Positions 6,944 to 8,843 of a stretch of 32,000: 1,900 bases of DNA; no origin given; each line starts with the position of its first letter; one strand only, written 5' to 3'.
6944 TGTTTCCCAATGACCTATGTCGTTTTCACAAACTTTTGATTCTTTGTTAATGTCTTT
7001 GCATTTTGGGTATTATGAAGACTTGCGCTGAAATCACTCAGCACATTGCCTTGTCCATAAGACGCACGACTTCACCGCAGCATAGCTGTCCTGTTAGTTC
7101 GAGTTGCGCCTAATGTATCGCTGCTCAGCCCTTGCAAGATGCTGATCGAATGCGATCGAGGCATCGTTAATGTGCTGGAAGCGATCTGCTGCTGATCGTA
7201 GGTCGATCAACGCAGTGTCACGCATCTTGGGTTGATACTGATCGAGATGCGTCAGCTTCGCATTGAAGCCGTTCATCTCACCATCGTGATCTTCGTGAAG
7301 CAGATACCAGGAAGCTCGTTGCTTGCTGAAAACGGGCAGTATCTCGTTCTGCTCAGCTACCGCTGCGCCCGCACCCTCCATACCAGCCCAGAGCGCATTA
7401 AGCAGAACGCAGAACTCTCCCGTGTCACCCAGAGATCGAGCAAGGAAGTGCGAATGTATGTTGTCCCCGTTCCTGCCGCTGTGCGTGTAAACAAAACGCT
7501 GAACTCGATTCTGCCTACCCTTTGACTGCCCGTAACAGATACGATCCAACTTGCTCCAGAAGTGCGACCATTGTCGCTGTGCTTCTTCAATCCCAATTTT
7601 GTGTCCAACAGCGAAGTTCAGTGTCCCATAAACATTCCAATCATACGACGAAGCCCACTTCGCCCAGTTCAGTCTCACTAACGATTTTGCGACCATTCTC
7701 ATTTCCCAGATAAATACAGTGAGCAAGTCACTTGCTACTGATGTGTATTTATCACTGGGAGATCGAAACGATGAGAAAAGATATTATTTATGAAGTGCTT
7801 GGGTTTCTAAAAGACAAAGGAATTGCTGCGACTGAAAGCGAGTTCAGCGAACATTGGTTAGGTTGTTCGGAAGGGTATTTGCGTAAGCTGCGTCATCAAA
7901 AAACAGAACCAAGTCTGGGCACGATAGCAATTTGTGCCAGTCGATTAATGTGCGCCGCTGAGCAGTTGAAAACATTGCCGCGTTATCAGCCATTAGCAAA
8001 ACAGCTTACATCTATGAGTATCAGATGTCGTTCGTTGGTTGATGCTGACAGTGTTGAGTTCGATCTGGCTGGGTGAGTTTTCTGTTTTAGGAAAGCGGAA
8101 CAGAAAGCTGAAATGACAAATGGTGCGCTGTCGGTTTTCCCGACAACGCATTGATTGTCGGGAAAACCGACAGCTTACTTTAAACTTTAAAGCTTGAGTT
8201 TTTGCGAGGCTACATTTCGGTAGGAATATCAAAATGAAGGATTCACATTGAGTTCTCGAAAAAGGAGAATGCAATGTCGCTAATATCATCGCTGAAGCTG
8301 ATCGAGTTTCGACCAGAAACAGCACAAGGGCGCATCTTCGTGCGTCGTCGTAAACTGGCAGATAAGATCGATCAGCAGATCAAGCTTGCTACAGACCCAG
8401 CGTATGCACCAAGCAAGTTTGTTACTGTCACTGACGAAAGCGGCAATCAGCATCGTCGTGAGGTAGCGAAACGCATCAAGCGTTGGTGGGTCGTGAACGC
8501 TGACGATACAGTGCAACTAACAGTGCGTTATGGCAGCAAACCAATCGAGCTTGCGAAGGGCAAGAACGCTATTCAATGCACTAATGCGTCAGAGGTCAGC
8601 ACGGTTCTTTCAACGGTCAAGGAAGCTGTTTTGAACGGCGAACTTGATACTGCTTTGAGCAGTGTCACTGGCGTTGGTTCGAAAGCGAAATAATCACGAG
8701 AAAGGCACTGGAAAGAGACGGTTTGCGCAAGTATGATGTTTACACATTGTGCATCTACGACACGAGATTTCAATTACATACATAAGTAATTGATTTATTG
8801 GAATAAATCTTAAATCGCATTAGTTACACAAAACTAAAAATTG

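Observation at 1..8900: Two related integrative elements apparently stacked in tandem at one att site, ending exactly at a compositional break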

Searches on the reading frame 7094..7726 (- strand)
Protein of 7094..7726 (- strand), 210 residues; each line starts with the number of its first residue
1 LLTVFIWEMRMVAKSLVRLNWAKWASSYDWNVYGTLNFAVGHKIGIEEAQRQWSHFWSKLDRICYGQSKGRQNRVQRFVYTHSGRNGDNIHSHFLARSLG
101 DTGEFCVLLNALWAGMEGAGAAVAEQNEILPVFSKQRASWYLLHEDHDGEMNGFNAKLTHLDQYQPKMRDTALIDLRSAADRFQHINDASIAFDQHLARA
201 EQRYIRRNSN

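Call 9: search_protein_families(library=pfam, proteins=[window:7094-7726:-], max_evalue=0.01)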
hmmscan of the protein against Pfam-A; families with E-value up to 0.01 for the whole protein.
window:7094-7726:- (210 aa): 0 families

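Call 19: search_protein_families(library=phrogs, proteins=[window:7094-7726:-], max_evalue=0.01)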
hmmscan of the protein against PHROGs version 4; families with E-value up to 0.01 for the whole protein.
window:7094-7726:- (210 aa): 0 families

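Call 20: search_protein_families(library=ncbifam, proteins=[window:7094-7726:-], max_evalue=0.01)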
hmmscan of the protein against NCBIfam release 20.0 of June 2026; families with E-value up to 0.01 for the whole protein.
window:7094-7726:- (210 aa): 0 families

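Call 51: find_homologous_proteins(query=window:7094-7726:-, max_evalue=0.001)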
Query window:7094-7726:- (210 aa): 52 proteins with E <= 0.001 among 239 candidates.
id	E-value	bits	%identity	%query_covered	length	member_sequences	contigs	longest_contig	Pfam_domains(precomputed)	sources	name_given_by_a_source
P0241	1.5e-129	448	97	95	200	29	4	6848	-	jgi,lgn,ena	jgi:hypothetical protein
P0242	1.0e-118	413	89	95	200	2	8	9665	-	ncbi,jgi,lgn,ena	-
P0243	4.3e-118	411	89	95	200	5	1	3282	-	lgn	-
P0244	6.2e-118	410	88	95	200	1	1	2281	-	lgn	-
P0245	1.4e-117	409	88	95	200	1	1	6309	-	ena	-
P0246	1.5e-117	409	88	95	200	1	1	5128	-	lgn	-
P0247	9.6e-114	396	84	95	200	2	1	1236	-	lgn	-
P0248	1.2e-112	393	84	95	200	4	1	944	-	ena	-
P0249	3.6e-110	385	83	95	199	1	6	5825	-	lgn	-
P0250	9.7e-110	383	82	96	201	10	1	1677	-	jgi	jgi:hypothetical protein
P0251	1.5e-108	379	79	95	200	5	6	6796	-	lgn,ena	-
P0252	2.0e-108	379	80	95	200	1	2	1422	-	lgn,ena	-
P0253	1.3e-107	376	79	95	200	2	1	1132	-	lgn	-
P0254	6.9e-107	374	79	95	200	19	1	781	-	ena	-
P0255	1.9e-106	373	79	95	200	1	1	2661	-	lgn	-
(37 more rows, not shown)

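Call 54: search_solved_structures(query=A2, max_evalue=10)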
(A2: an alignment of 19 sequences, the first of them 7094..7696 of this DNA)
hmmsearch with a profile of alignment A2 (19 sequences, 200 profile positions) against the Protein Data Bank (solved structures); distinct sequences matched with E-value up to 10: 1.
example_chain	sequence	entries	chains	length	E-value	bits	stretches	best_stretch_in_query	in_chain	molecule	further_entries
10lm_A3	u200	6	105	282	0.54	13.4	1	80-193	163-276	Flagellin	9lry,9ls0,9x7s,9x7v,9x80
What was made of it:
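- Tried and rejected: The profile of the candidate HUH protein found nothing in PDB sequences (call 54).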

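Call 61: predict_structure(alignment_id=A2)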
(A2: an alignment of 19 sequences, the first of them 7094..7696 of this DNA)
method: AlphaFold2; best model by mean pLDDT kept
length: 200 residues; sequences in the alignment: 19
mean_pLDDT: 82.4   pTM: 0.84
mean pLDDT of the five models: 82.4, 81.3, 78.2, 77.4, 70.2
residues with pLDDT >= 90: 68; 70-90: 101; 50-70: 30; < 50: 1
segments of 3 or more residues with pLDDT < 50: none
pLDDT, mean of each block of 10 residues (from residue 1): 66 77 88 83 92 82 86 71 88 95 78 86 78 62 80 80 93 91 94 79
secondary structure, 60 per line:
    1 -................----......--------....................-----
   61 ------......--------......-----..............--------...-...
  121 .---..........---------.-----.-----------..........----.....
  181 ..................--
elements in order: H2-17 E22-27 H36-55 E67-72 E81-86 H92-105 E118-121 H125-134 H162-171 H176-198

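Call 64: fold_search(model_id=the predicted structure, library=pdb)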
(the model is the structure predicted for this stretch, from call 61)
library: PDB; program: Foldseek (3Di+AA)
matches with E <= 10: 697; with E <= 0.001: 0
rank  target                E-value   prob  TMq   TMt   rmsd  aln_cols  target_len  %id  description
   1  2x3g                  3.1e-02  0.93  0.35  0.53   5.1       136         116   15  Crystal Structure of the hypothetical protein ORF119 from Sulfolobus islandicus rod-shaped virus 1 (released 2010-07-21)
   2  2nrq                  1.0e-01  0.18  0.22  0.28  10.8       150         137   10  Crystal structure of protein SSO0741 from Sulfolobus solfataricus, Pfam DUF54 (released 2006-11-28)
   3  7vg8_A                1.1e-01  0.66  0.28  0.45   5.4       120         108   14  TYLCV Rep-DNA (released 2022-09-21)
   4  3wrn                  1.1e-01  0.33  0.31  0.27  15.7       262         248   12  Minute virus of mice non-structural protein-1N-terminal nuclease domain reveals a unique Zn2+ coordination in the active (released 2015-01-21)
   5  5dcx_D                1.2e-01  0.44  0.35  0.35  15.7       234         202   12  Structural studies of AAV2 Rep68 reveal a partially structured linker and compact domain conformation (released 2015-09-23)
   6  6q1m                  1.2e-01  0.51  0.27  0.39   5.5       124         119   10  Crystal structure of the wheat dwarf virus Rep domain (released 2019-12-11)
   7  9a9s_A                1.4e-01  0.57  0.34  0.19   7.2       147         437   12  Human elongation factor 1  complex (released 2025-07-30)
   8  6slo_C                1.7e-01  0.20  0.22  0.22   7.2       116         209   14  Crystal structure of PUF60 UHM domain in complex with 7,8 dimethoxyperphenazine (released 2020-09-09)
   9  6we0_A                1.9e-01  0.47  0.28  0.41   5.8       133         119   10  Wheat dwarf virus Rep domain complexed with a single-stranded DNA 10-mer comprising the cleavage site (released 2020-12-16)
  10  9yfl_A                1.9e-01  0.25  0.28  0.17  13.2       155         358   12  insect H/ACA snoRNP class I (released 2025-12-10)
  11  4kw3_A                1.9e-01  0.18  0.26  0.20  16.2       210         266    9  Crystal structure of the non-structural protein 1 N-terminal origin-recognition/nickase domain from the emerging human (released 2013-09-25)
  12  4zo0_A                1.9e-01  0.13  0.24  0.24  20.2       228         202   12  X-ray Structure of AAV-2 Origin Binding Domain (released 2015-10-07)
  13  3lwo_A                2.0e-01  0.38  0.26  0.18   8.5       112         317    9  Structure of H/ACA RNP bound to a substrate RNA containing 5BrU (released 2010-07-14)
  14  4hj6_A                2.0e-01  0.10  0.19  0.21  15.3       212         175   11  Crystal Structure of Rhodobacter Sphaeroides LOV protein (released 2013-01-16)
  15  7y56                  2.1e-01  0.41  0.36  0.40  11.7       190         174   14  Crystal structure of NS1 nuclease domain in P41212 space group (released 2023-07-05)
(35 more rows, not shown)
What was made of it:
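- The HUH assignment rests on motifs and weak fold matches (E >= 0.03; call 64).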

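Call 72: search_protein_families(library=padloc, proteins=[window:7094-7726:-], max_evalue=0.01)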
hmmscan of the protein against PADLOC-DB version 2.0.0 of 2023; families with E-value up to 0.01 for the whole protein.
window:7094-7726:- (210 aa): 0 families

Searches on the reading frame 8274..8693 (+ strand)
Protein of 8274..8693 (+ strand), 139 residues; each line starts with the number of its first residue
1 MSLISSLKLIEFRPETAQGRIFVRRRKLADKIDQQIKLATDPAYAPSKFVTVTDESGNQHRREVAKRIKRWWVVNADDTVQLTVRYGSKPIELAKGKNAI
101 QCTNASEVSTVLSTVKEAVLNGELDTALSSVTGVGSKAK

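Call 9: search_protein_families(library=pfam, proteins=[window:8274-8693:+], max_evalue=0.01)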
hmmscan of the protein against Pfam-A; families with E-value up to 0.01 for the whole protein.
window:8274-8693:+ (139 aa): 1 family
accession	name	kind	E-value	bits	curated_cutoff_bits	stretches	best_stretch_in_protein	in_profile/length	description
PF20346.3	DUF6641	-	5.8e-16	59.2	27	1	6-125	21-140/143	Family of unknown function (DUF6641)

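Call 21: find_homologous_proteins(query=window:8274-8693:+, max_evalue=0.00001)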
Query window:8274-8693:+ (139 aa): 392 proteins with E <= 0.00001 among 421 candidates; the best 120 are listed.
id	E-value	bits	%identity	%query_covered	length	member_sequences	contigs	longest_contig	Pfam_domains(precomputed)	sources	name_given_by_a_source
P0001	3.8e-80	284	97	100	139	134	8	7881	PF20346.3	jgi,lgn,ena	jgi:hypothetical protein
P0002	3.4e-74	265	90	100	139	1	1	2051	PF20346.3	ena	-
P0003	4.3e-73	261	89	100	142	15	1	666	PF20346.3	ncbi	-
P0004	4.2e-68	245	86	100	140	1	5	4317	PF20346.3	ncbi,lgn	-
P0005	4.9e-68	245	83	100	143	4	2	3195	PF20346.3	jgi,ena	jgi:hypothetical protein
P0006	1.3e-67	243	82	100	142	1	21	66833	PF20346.3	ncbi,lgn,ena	-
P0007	1.4e-67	243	84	100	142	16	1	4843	PF20346.3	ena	-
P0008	1.4e-67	243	83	100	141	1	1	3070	PF20346.3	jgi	jgi:hypothetical protein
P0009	3.8e-67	242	82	100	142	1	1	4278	PF20346.3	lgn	-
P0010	1.6e-66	240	83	100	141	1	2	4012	PF20346.3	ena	-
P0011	1.5e-65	237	81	100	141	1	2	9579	PF20346.3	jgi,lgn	-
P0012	1.0e-64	234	80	100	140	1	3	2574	PF20346.3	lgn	-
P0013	6.7e-64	231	78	100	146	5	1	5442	PF20346.3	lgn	-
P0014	2.4e-63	230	79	100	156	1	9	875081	PF20346.3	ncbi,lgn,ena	-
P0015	3.1e-63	229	78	99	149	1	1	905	PF20346.3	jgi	jgi:hypothetical protein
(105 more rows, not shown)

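Call 26: find_related_loci(query=A1, collection=genome_contigs, flank=10000)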
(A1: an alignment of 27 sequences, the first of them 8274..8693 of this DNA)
Query A1 (139 aa) in genome_contigs; peptide patterns used: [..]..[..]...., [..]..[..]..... (x = any residue, [..] = any of these).
126 stretches matched a pattern; 64 encode a relative of the query (tblastn E <= 1e-3); 63 distinct loci.
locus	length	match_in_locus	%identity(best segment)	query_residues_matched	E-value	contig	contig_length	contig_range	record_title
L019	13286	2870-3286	97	1-139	7e-89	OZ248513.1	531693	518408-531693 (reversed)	Sphingomonadaceae bacterium isolate RE-M21a genome assembly, chromosome: RE-M21a-c3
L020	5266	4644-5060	97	1-139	9e-89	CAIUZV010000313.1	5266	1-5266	MAG: uncultured beta proteobacterium isolate Loclat_bin-04081 genome assembly, contig: bin-04081:313/461, whole genome s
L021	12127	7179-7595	97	1-139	9e-89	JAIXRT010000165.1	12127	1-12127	MAG: Cytophagaceae bacterium isolate C4_MAG_00070 pond_C4_MAG_00070_000000000138, whole genome shotgun sequence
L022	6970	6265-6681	84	1-139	9e-77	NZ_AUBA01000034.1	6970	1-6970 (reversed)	Novosphingobium acidiphilum DSM 19966 G404DRAFT_scaffold00033.33_C, whole genome shotgun sequence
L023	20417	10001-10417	66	1-139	9e-63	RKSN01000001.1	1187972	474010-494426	Chakrabartia godavariana strain PRB40 NODE_1_length_1187972_cov_387.994584, whole genome shotgun sequence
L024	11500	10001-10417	66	1-139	2e-62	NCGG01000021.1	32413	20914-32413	MAG: Sphingomonadales bacterium 28-55-16 04302015_28_scaffold_314, whole genome shotgun sequence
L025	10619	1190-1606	65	1-139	7e-62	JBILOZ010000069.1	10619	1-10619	MAG: Sphingorhabdus sp. isolate ME2017-12-01_3300044633_group7_bin16 Rohwer_bin2064_scaffold_5573_c1, whole genome shotg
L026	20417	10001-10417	65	1-139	3e-60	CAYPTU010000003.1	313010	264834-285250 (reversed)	MAG TPA_asm: uncultured Novosphingobium sp. isolate SRP292972_co1_71 genome assembly, contig: NODE_46_length_313010_cov_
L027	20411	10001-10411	63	1-137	9e-57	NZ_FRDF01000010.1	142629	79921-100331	Erythrobacter sanguineus strain DSM 11032, whole genome shotgun sequence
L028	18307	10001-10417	65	1-139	3e-61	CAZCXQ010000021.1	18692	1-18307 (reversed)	MAG TPA_asm: uncultured Sphingorhabdus sp. isolate SRP292972_co3_63 genome assembly, contig: NODE_1526_length_18692_cov_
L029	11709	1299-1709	55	1-137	3e-46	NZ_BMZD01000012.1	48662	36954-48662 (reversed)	Novosphingobium arvoryzae strain KCTC 32422 sequence12, whole genome shotgun sequence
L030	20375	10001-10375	56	1-125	4e-42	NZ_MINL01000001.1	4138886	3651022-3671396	Halomonas sp. QHL1 Scaffold1, whole genome shotgun sequence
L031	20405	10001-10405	47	1-135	1e-40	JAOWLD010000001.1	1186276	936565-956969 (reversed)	Rhodobacteraceae bacterium XHP0102 NODE_1_length_1186276_cov_66.494257, whole genome shotgun sequence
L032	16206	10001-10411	49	1-137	2e-40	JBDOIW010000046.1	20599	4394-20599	MAG: Legionellales bacterium isolate ipaMAG-0636 ipaMAG-0636_c46, whole genome shotgun sequence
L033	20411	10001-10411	48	1-137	4e-40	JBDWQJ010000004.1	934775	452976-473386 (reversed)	MAG: Lentilitoribacter sp. isolate AQ.60.F.B1_47_80 AQ_60_F_B1_47_80_000000000004, whole genome shotgun sequence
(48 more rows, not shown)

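Call 33: search_dna_similar(query=window:8274-8693:+, collection=plasmids, mode=protein, max_rows=20)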
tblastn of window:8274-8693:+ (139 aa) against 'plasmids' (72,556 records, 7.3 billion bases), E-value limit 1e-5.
No match.

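Call 55: search_solved_structures(query=A1, max_evalue=10)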
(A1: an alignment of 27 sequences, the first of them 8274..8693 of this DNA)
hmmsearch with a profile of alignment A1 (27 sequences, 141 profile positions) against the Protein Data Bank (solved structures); distinct sequences matched with E-value up to 10: 4.
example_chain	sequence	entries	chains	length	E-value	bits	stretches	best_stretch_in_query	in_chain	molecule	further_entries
2i9e_A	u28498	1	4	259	0.36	14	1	19-88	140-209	Triosephosphate isomerase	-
6j5t_H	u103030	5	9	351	0.58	13.3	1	89-130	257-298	Protein kinase superfamily protein | RKS1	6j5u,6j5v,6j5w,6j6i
6h4e_A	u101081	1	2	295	1.1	12.5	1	51-110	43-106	Putative N-acetylneuraminate lyase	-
6sao_A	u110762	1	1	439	1.3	12.1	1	74-123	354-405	amylase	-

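Call 59: search_dna_similar(query=window:8274-8693:+, collection=phages, mode=protein, max_rows=15, max_evalue=0.001)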
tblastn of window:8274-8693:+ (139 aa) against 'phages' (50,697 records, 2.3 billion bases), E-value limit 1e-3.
No match.

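Call 60: find_related_loci(query=A1, collection=viral_contigs, flank=10000)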
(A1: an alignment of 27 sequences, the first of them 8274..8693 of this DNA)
Query A1 (139 aa) in viral_contigs; peptide patterns used: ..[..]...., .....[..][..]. (x = any residue, [..] = any of these).
54 stretches matched a pattern; 1 encode a relative of the query (tblastn E <= 1e-3); 1 distinct loci.
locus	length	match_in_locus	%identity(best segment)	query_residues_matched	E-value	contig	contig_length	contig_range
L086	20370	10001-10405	33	1-130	4e-19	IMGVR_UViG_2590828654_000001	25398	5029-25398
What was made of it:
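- On Prophage or phage satellite: DUF6641 has no match in 50,697 phage records (call 59) and one distant match in IMG/VR (call 60).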

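Call 67: predict_structure(alignment_id=A1)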
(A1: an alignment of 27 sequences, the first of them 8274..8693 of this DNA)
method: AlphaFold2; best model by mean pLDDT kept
length: 139 residues; sequences in the alignment: 27
mean_pLDDT: 74.0   pTM: 0.65
mean pLDDT of the five models: 74.0, 73.5, 72.2, 70.5, 70.0
residues with pLDDT >= 90: 15; 70-90: 82; 50-70: 17; < 50: 25
segments of 3 or more residues with pLDDT < 50: 1-16, 131-139
pLDDT, mean of each block of 10 residues (from residue 1): 36 51 81 90 86 89 87 89 82 72 83 83 65 37
secondary structure, 60 per line:
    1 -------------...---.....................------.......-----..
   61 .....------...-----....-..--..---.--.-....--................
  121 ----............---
elements in order: H20-40 E47-53 E59-65 E72-74 E80-83 E99-102 H105-120 H125-136

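Call 69: fold_search(model_id=the predicted structure, library=pdb)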
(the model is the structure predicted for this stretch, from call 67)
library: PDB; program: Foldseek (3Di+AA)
matches with E <= 10: 467; with E <= 0.001: 0
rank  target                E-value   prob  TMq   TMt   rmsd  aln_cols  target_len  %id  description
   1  8t14_A                2.1e-01  0.13  0.17  0.09  13.9       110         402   11  ADP-bound Bcs1 (C7 symmetrized) (released 2024-06-05)
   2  8t7u_A                3.6e-01  0.13  0.17  0.09  13.4       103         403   10  ADP-bound Bcs1 (unsymmetrized) (released 2024-06-05)
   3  6sh3_A                3.6e-01  0.09  0.17  0.09  14.6       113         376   12  Structure of the ADP state of the heptameric Bcs1 AAA-ATPase (released 2020-02-05)
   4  7cfa_A                3.9e-01  0.08  0.15  0.10  18.0       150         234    7  Crystal structure of the restriction DNA glycosylase R.CcoLI (released 2020-12-16)
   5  2zdi_C                5.2e-01  0.16  0.25  0.24  13.0       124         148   13  Crystal structure of Prefoldin from Pyrococcus horikoshii OT3 (released 2008-02-05)
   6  9gsn_A                5.2e-01  0.12  0.19  0.09  12.9       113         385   10  Structure of the ATPgS-S1 state of the heptameric Bcs1 AAA-ATPase (released 2025-06-04)
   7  6i21                  6.3e-01  0.11  0.13  0.14  15.6        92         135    9  Flavin Analogue Sheds Light on Light-Oxygen-Voltage Domain Mechanism (released 2019-05-29)
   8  8tby_A                6.3e-01  0.10  0.19  0.10  13.9       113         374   11  Apo Bcs1, unsymmetrized (released 2024-06-05)
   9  8z29_A                6.7e-01  0.14  0.14  0.04  14.2        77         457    6  Crystal structure of apo Aspergillus terreus glutamate dehydrogenase (AtGDH) deletion mutant (T262-A263) (released 2025-03-05)
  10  9gs2_A                8.0e-01  0.06  0.16  0.09  14.7       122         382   11  Structure of the Rieske bound Apo1 state of the heptameric Bcs1 AAA-ATPase (released 2025-06-04)
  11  1k6o_B                9.6e-01  0.09  0.16  0.23  11.5        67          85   18  Crystal Structure of a Ternary SAP-1/SRF/c-fos SRE DNA Complex (released 2002-01-17)
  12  6vy1_A                9.6e-01  0.09  0.19  0.21  14.8       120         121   16  Cryo-EM structure of filamentous PFD from Methanocaldococcus jannaschii (released 2020-05-13)
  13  7w59_R                9.6e-01  0.09  0.19  0.12  16.3       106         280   18  The cryo-EM structure of human pre-C*-I complex (released 2022-06-22)
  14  9asm_B                9.6e-01  0.06  0.17  0.12  17.0       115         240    9  Human Drosha and DGCR8 in complex with Pri-let-7f1 (released 2024-09-04)
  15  8jp0                  1.0e+00  0.18  0.15  0.04  12.9        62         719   13  structure of human sodium-calciumexchanger NCX1 (released 2024-01-03)
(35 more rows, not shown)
